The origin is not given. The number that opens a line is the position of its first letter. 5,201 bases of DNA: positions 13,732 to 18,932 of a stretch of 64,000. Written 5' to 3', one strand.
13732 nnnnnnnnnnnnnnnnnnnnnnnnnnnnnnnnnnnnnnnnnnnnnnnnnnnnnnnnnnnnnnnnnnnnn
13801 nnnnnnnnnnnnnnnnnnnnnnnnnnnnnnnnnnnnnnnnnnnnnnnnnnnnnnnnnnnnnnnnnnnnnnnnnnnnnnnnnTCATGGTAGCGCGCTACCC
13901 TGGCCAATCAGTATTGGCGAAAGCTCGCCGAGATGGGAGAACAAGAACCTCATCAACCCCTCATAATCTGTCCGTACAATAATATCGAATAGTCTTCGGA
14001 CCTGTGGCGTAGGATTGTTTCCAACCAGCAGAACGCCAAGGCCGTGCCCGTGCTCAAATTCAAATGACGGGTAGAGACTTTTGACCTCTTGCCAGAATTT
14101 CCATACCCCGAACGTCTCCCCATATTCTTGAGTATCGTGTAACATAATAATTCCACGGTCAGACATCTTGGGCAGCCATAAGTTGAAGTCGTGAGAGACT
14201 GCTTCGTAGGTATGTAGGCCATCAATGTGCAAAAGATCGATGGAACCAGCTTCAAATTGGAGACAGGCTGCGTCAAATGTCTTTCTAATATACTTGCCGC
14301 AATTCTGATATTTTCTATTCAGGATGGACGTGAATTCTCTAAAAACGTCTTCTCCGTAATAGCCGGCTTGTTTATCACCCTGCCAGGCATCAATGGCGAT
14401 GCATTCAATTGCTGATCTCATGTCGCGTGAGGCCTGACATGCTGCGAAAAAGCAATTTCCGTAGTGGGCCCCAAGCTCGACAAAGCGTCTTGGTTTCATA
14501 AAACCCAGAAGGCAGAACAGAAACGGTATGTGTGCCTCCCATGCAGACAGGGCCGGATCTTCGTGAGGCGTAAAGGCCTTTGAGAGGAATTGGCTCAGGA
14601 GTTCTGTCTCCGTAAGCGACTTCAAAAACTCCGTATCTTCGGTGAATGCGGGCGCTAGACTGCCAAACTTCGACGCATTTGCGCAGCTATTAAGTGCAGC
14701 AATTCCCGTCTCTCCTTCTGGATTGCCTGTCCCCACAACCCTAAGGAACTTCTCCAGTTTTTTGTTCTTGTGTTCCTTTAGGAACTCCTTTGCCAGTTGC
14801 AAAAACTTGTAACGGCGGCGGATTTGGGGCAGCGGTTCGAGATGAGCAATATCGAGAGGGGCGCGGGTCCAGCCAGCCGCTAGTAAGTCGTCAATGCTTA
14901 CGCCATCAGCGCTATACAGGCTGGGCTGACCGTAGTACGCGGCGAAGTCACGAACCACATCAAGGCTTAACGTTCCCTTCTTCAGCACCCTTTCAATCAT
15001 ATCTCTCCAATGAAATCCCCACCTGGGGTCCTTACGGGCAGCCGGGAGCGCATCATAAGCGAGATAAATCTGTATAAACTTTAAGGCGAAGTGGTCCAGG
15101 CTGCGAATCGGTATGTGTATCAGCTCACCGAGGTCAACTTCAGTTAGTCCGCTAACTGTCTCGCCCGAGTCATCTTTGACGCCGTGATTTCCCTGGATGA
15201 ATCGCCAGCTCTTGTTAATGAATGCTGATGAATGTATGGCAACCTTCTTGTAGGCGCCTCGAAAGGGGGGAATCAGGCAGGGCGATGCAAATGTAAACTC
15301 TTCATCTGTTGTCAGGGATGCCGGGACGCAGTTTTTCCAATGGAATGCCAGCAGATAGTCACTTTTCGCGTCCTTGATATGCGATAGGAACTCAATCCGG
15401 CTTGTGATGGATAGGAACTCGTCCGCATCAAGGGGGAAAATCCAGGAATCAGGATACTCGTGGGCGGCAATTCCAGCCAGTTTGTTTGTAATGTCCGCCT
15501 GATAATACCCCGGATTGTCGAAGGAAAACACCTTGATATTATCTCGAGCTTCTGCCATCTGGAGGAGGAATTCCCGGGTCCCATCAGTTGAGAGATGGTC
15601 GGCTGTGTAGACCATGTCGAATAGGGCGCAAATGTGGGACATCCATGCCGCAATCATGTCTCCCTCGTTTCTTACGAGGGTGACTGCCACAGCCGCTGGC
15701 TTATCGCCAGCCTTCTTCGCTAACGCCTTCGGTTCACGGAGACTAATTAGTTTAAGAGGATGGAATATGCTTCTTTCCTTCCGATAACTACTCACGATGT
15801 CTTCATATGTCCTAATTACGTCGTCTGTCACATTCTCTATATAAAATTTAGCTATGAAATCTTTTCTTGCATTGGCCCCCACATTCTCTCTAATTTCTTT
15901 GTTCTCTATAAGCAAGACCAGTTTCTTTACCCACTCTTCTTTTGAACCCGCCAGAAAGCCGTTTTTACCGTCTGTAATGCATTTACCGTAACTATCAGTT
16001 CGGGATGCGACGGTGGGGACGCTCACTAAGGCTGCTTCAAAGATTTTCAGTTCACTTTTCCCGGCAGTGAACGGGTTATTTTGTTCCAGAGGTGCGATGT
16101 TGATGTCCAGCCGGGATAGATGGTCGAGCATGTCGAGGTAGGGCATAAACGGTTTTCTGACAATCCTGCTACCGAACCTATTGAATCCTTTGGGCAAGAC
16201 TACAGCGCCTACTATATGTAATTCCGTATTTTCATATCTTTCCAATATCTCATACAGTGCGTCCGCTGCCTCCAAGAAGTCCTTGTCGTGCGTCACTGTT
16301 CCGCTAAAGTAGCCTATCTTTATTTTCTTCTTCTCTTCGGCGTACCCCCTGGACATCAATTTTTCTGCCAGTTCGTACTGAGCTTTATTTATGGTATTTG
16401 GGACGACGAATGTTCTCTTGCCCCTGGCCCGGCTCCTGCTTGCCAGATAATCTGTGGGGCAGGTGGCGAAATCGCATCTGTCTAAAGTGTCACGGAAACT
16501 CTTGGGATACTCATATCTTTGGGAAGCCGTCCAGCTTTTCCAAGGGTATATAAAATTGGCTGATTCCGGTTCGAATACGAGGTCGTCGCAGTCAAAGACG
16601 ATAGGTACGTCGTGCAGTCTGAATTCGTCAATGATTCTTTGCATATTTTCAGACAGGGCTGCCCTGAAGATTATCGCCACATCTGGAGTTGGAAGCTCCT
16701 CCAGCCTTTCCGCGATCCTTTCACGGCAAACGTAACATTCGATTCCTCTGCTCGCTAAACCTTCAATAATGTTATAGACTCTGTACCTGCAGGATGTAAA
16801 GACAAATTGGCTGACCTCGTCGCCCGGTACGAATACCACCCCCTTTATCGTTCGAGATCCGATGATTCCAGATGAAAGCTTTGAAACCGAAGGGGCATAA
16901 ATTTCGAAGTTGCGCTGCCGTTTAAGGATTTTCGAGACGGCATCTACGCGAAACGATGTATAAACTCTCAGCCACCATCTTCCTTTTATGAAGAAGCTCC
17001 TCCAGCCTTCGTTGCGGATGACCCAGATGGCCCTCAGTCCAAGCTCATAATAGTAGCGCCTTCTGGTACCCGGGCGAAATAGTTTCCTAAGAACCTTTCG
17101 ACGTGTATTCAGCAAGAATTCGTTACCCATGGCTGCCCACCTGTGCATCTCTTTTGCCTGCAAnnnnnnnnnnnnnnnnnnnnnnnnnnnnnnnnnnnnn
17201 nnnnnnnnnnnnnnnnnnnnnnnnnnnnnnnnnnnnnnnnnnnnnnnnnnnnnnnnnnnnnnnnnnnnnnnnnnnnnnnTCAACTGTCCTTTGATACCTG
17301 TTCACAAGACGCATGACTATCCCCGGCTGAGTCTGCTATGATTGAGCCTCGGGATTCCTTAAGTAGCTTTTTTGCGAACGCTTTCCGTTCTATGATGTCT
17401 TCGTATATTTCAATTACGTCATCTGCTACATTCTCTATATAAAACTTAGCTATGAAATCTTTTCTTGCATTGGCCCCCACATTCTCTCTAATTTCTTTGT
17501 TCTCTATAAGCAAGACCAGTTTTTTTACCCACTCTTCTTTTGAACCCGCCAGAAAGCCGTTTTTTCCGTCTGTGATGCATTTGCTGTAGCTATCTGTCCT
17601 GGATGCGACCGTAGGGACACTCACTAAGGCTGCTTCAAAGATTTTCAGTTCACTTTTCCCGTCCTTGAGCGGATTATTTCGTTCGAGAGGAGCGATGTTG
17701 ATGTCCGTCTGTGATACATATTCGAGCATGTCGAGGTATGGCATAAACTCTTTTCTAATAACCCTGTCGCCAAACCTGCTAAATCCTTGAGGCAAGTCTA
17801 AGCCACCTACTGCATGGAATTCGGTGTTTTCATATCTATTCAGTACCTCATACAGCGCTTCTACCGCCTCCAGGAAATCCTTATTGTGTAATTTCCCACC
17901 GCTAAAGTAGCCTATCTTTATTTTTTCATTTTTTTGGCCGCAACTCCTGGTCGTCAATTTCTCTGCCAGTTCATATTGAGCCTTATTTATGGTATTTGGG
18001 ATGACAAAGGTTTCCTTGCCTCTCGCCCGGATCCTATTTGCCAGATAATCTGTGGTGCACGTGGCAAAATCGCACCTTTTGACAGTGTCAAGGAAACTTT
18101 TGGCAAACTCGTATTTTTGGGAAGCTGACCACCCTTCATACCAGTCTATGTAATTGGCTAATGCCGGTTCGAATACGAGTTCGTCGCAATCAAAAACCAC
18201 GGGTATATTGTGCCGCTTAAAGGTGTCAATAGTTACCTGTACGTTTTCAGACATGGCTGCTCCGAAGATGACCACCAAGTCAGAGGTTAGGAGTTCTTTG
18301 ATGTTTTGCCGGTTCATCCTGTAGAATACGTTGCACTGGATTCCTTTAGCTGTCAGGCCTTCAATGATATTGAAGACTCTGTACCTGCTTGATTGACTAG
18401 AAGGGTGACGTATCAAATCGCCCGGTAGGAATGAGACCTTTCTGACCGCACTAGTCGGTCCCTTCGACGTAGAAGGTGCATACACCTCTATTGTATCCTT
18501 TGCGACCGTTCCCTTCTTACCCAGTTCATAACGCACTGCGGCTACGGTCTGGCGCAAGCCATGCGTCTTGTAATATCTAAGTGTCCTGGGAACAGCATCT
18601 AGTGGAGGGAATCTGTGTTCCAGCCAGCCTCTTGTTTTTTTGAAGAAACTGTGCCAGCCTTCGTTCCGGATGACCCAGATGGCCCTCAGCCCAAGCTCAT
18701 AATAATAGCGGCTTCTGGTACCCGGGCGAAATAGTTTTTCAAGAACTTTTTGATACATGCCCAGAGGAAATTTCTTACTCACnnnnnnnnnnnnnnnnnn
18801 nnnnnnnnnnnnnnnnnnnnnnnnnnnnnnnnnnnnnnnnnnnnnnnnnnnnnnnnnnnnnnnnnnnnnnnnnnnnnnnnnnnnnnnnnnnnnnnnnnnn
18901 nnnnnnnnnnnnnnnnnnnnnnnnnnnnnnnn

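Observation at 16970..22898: A ~45-aa NEGW module repeated six times, always tail-to-head across gene junctions: possible docking system for a glycan assembly line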

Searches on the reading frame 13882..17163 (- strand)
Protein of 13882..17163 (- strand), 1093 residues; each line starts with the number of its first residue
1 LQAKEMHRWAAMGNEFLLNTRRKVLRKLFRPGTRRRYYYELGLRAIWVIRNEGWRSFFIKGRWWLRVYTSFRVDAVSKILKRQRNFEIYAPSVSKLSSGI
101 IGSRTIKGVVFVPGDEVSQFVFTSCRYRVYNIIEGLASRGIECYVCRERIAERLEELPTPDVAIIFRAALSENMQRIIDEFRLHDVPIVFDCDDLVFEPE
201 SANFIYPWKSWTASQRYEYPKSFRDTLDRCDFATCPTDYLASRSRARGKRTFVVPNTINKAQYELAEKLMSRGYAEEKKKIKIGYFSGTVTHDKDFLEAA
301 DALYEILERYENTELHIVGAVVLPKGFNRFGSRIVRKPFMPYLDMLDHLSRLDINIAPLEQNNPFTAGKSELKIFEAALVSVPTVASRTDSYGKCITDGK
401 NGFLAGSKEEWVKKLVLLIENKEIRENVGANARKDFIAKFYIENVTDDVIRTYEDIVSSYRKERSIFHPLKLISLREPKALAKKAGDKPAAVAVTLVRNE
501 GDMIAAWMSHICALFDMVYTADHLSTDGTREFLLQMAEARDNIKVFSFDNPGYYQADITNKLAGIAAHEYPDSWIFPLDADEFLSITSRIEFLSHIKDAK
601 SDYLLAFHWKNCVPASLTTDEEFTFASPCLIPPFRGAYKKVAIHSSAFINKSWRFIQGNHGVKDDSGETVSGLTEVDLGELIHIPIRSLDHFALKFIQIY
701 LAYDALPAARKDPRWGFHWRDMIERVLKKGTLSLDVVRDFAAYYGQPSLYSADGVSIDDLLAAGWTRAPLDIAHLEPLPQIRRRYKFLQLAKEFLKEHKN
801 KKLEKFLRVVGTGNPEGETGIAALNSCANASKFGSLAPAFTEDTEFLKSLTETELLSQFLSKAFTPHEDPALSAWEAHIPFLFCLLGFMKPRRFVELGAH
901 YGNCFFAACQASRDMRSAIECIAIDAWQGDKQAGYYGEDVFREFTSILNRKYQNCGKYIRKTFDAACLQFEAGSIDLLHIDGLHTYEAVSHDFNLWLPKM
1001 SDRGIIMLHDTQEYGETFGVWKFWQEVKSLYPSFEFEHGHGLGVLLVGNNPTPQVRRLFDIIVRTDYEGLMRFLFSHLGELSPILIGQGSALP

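Call 6: search_protein_families(library=pfam, proteins=[window:13882-17163:-], max_evalue=0.01)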
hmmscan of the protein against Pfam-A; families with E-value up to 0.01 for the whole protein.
window:13882-17163:- (1093 aa): 6 families
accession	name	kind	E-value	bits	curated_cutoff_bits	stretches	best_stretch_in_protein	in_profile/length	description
PF13578.12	Methyltransf_24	-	8.6e-23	81.7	26.3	1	895-1011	1-105/105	Methyltransferase domain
PF13704.12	Glyco_tranf_2_4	-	5.1e-12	46.6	27.5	1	498-588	1-88/98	Glycosyl transferase family 2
PF13692.12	Glyco_trans_1_4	-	4.3e-10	40.4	27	1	286-421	6-142/142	Glycosyl transferases group 1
PF13524.12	Glyco_trans_1_2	-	5.3e-10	39.9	25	1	296-447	5-140/144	Glycosyl transferase-like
PF00534.26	Glycos_transf_1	-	5.5e-08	33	26.4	1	279-434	13-171/172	Glycosyl transferases group 1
PF00535.33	Glycos_transf_2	-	0.0032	17.9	23.3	0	496-598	5-105/168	Glycosyl transferase family 2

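Call 14: search_protein_families(library=ncbifam, proteins=[window:13882-17163:-], max_evalue=0.01)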
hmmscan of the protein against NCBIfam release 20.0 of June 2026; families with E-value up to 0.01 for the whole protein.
window:13882-17163:- (1093 aa): 6 families
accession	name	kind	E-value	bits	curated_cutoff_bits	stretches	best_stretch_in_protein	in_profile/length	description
NF038229.1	Glyco4_Geo_Pelo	equivalog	2.3e-07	30.2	400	1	238-457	122-337/338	GPMC system family 4 glycosyltransferase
NF049988.1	MGlcDAGSynMgs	equivalog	5.7e-05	22.6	400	1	290-460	222-391/398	alpha-monoglucosyldiacylglycerol synthase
NF041139.1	TreT_Thcocales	equivalog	7.4e-05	21.7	775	1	373-444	329-400/412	trehalose synthase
TIGR03999.1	thiol_BshA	equivalog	0.00054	19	273.7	1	372-457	287-374/375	N-acetyl-alpha-D-glucosaminyl L-malate synthase BshA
TIGR03087.1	stp1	hypoth_equivalog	0.00057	19.2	316.65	1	345-444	291-385/397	TIGR03087 family PEP-CTERM/XrtA system glycosyltransferase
TIGR03449.1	mycothiol_MshA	equivalog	0.0069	15.3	462.5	0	375-457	321-404/406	D-inositol-3-phosphate glycosyltransferase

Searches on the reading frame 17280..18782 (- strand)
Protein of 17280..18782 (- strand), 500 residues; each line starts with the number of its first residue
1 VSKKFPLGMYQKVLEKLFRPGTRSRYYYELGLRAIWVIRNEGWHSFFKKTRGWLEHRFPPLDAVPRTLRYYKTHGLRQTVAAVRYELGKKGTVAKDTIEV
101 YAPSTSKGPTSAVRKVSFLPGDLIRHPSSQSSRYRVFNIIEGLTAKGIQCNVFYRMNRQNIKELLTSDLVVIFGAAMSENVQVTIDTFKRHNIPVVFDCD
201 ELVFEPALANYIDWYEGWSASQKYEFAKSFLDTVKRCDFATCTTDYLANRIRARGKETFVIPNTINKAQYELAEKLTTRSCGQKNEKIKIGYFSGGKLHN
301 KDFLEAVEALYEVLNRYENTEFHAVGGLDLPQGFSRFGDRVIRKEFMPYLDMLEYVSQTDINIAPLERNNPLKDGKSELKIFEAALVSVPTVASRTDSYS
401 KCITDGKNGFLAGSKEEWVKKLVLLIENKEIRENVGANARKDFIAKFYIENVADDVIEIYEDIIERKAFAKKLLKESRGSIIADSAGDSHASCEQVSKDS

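Call 6: search_protein_families(library=pfam, proteins=[window:17280-18782:-], max_evalue=0.01)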
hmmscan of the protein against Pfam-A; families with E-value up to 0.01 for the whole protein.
window:17280-18782:- (500 aa): 3 families
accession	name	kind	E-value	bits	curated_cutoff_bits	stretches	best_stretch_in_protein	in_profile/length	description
PF13524.12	Glyco_trans_1_2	-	7.9e-12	45.8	25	1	304-456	6-142/144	Glycosyl transferase-like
PF13692.12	Glyco_trans_1_4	-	2.1e-11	44.7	27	1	296-428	8-142/142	Glycosyl transferases group 1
PF00534.26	Glycos_transf_1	-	3.7e-09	36.8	26.4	1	284-441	11-171/172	Glycosyl transferases group 1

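Call 14: search_protein_families(library=ncbifam, proteins=[window:17280-18782:-], max_evalue=0.01)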
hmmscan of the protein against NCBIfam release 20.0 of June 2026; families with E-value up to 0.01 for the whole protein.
window:17280-18782:- (500 aa): 13 families
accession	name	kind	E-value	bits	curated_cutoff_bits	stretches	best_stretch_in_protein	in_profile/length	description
NF038229.1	Glyco4_Geo_Pelo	equivalog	3.7e-08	32.8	400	1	237-464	114-337/338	GPMC system family 4 glycosyltransferase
NF049988.1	MGlcDAGSynMgs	equivalog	1.4e-07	31.2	400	1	299-467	224-391/398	alpha-monoglucosyldiacylglycerol synthase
TIGR04063.1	stp3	hypoth_equivalog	2.4e-06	26.7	442.05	1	183-445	107-376/397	TIGR04063 family PEP-CTERM/XrtA system glycosyltransferase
NF041139.1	TreT_Thcocales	equivalog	7.4e-06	25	775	1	379-460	328-409/412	trehalose synthase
TIGR03999.1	thiol_BshA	equivalog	1.1e-05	24.5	273.7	1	379-464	287-374/375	N-acetyl-alpha-D-glucosaminyl L-malate synthase BshA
TIGR03088.1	stp2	hypoth_equivalog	2.3e-05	23.6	409.05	1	379-463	287-373/374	TIGR03088 family PEP-CTERM/XrtA system glycosyltransferase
TIGR03087.1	stp1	hypoth_equivalog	8.1e-05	21.9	316.65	1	351-452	290-386/397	TIGR03087 family PEP-CTERM/XrtA system glycosyltransferase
TIGR03449.1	mycothiol_MshA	equivalog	0.00028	19.9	462.5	1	382-464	321-404/406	D-inositol-3-phosphate glycosyltransferase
NF041876.1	EPS_EpsE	equivalog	0.00031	20.1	400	1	380-454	311-387/389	exopolysaccharide biosynthesis GT4 family glycosyltransferase EpsE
TIGR02149.1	glgA_Coryne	subfamily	0.00052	19.2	302.4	1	383-464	302-391/391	glycogen synthase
NF038295.1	EPS_HpsP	equivalog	0.0007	18.7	550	1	381-464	304-388/388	hormogonium polysaccharide biosynthesis glycosyltransferase HpsP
NF041010.1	glycosy_Agl16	equivalog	0.0023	16.8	575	1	381-462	270-350/352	glycosylation protein Agl16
NF038298.1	EPS_HpsO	equivalog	0.0028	16.5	575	1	338-464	255-388/388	hormogonium polysaccharide biosynthesis glycosyltransferase HpsO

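Call 44: find_homologous_proteins(query=window:17280-18782:-, max_evalue=1e-10)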
Query window:17280-18782:- (500 aa): 664 proteins with E <= 1e-10 among 8000 candidates; the best 120 are listed.
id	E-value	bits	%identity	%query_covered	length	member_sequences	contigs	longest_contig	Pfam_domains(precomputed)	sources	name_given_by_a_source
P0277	4.9e-125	437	56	72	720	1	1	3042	PF00534.27,PF21374.4,PF13524.13,PF22772.3,PF13692.13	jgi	jgi:glycosyltransferase involved in cell wall biosynthesis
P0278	5.9e-125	436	50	81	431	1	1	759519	PF00534.27,PF13524.13,PF13692.13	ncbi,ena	-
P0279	7.2e-123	429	52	81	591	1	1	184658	PF00534.27,PF13524.13,PF08241.19,PF13692.13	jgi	jgi:glycosyltransferase involved in cell wall biosynthesis/predicted SAM-dependent methyltransferase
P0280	1.0e-122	429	50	81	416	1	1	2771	PF00534.27,PF13524.13,PF13692.13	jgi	jgi:glycosyltransferase involved in cell wall biosynthesis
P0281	3.4e-121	424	49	81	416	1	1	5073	PF00534.27,PF13524.13,PF13692.13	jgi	jgi:O-antigen biosynthesis protein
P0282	2.7e-117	411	49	81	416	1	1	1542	PF00534.27,PF13524.13,PF13692.13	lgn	-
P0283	4.2e-112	394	49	80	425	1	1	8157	PF00534.27,PF13524.13,PF13692.13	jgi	jgi:glycosyltransferase involved in cell wall biosynthesis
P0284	7.7e-108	380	47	82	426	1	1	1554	PF00534.27,PF13524.13,PF13692.13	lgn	-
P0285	6.4e-106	373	45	80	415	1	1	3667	PF00534.27,PF13524.13,PF13692.13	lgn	-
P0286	5.9e-105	370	52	65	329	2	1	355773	PF00534.27,PF13524.13,PF13692.13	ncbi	ncbi:MAG: glycosyltransferase family 4 protein [Dehalococcoidales bacterium]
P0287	4.8e-102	361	52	70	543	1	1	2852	PF00534.27,PF13524.13,PF22674.3,PF13692.13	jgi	jgi:glycosyltransferase involved in cell wall biosynthesis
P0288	2.3e-98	349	47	72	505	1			PF00534.27,PF13524.13,PF13692.13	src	-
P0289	4.4e-97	344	45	73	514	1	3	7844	PF00534.27,PF13524.13,PF22674.3,PF13692.13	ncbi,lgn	-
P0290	1.0e-96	343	50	68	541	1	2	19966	PF00534.27,PF13524.13,PF22674.3,PF13692.13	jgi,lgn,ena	-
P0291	1.3e-95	339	45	75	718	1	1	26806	PF00534.27,PF13524.13,PF13578.13,PF13692.13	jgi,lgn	-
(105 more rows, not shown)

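Call 64: predict_structure(alignment_id=A7)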
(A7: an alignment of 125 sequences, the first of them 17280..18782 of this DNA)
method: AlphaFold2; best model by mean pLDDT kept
length: 500 residues; sequences in the alignment: 125
mean_pLDDT: 87.1   pTM: 0.79
mean pLDDT of the five models: 87.1, 87.1, 85.9, 85.9, 85.5
residues with pLDDT >= 90: 329; 70-90: 88; 50-70: 57; < 50: 26
segments of 3 or more residues with pLDDT < 50: 1-3, 58-71
pLDDT, mean of each block of 10 residues (from residue 1): 59 72 71 82 84 54 44 63 63 67 83 96 63 95 97 88 96 95 97 98 92 88 93 98 97 98 98 93 84 92 97 98 97 97 95 97 96 92 98 97 98 98 98 98 98 98 98 93 67 51
secondary structure, 60 per line:
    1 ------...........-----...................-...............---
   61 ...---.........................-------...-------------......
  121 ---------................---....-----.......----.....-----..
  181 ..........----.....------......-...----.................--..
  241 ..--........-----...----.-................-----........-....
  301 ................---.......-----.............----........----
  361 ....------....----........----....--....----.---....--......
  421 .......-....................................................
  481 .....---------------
elements in order: H7-17 H23-41 H43-57 H67-91 E99-101 E115-120 H130-145 E149-152 H158-164 E169-173 H179-190 E195-199 H206-211 H220-236 E239-242 H245-252 E258-260 H267-282 E288-295 H297-316 E320-326 H332-340 E341-344 H349-356 E361-364 H371-374 H379-386 E391-394 H397-400 E409-412 H415-427 H429-447 H449-485
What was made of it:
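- AF2 predicts three helices with pLDDT 72-84, joined to the GT4 by a low-confidence linker (call 64).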

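Call 67: fold_search(model_id=the predicted structure, library=pdb)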
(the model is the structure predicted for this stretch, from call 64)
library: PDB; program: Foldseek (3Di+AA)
matches with E <= 10: 1592; with E <= 0.001: 386
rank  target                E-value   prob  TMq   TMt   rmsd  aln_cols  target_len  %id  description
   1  3c4q_B                9.5e-15  1.00  0.50  0.61   6.6       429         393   14  Structure of the retaining glycosyltransferase MshA : The first step in mycothiol biosynthesis. Organism : Corynebacte (released 2008-04-01)
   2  8dqd                  2.1e-14  1.00  0.48  0.62   6.1       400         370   16  Structure of the Campylobacter concisus glycosyltransferase PglA (released 2024-01-17)
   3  3c4q_A                2.3e-14  1.00  0.52  0.64   6.6       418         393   14  Structure of the retaining glycosyltransferase MshA : The first step in mycothiol biosynthesis. Organism : Corynebacte (released 2008-04-01)
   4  8dvw                  4.6e-14  1.00  0.49  0.63   6.1       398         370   16  Structure of the Campylobacter concisus glycosyltransferase PglA R203Q (released 2024-01-17)
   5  8dvz                  4.6e-14  1.00  0.48  0.62   6.0       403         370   17  Structure of the Campylobacter concisus glycosyltransferase PglA R282V variant (released 2024-01-17)
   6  4xso_A                6.9e-14  1.00  0.48  0.64   5.8       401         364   15  Crystal structure of apo-form Alr3699/HepE from Anabaena sp. strain PCC 7120 (released 2016-01-13)
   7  3c48_B                7.3e-14  1.00  0.39  0.47   9.4       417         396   13  Structure of the retaining glycosyltransferase MshA: The first step in mycothiol biosynthesis. Organism: Corynebacteri (released 2008-03-25)
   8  4xsu_A                7.8e-14  1.00  0.48  0.63   5.9       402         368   15  Crystal structure of Anabaena Alr3699/HepE in complex with UDP and glucose (released 2016-01-13)
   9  3c48_A                9.3e-14  1.00  0.38  0.46   9.5       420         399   14  Structure of the retaining glycosyltransferase MshA: The first step in mycothiol biosynthesis. Organism: Corynebacteri (released 2008-03-25)
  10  6eji_A                9.8e-14  1.00  0.48  0.64   6.0       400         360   13  Structure of a glycosyltransferase (released 2018-02-07)
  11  4xsp_A                1.2e-13  1.00  0.49  0.65   5.7       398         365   16  Crystal structure of Anabaena Alr3699/HepE in complex with UDP (released 2016-01-13)
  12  6tvp_A                1.3e-13  1.00  0.52  0.66   5.6       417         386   12  Structure of Mycobacterium smegmatis alpha-maltose-1-phosphate synthase GlgM (released 2020-04-22)
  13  4xsr_B                2.5e-13  1.00  0.49  0.65   5.9       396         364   16  Crystal structure of Anabaena Alr3699/HepE in complex with UDP-glucose (released 2016-01-13)
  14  3mbo_B                3.0e-13  1.00  0.50  0.66   5.8       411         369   15  Crystal Structure of the Glycosyltransferase BaBshA bound with UDP and L-malate (released 2010-09-29)
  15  7qsg_A                5.0e-13  1.00  0.50  0.64   5.6       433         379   12  Methylmannose polysaccharide mannosyltransferase from M. hassiacum (released 2023-01-25)
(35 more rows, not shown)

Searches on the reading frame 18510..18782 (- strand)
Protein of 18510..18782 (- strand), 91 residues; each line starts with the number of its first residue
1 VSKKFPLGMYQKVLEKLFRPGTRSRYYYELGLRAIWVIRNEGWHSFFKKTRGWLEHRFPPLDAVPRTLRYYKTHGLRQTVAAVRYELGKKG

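Call 38: search_protein_families(library=pfam, proteins=[window:18510-18782:-], max_evalue=10)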
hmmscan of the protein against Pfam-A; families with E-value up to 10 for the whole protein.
seq(91 aa): 1 family
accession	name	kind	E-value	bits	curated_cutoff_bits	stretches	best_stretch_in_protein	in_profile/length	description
PF16476.10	DUF5053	-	0.22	11.7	26.6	1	45-58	20-33/71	Domain of unknown function (DUF5053)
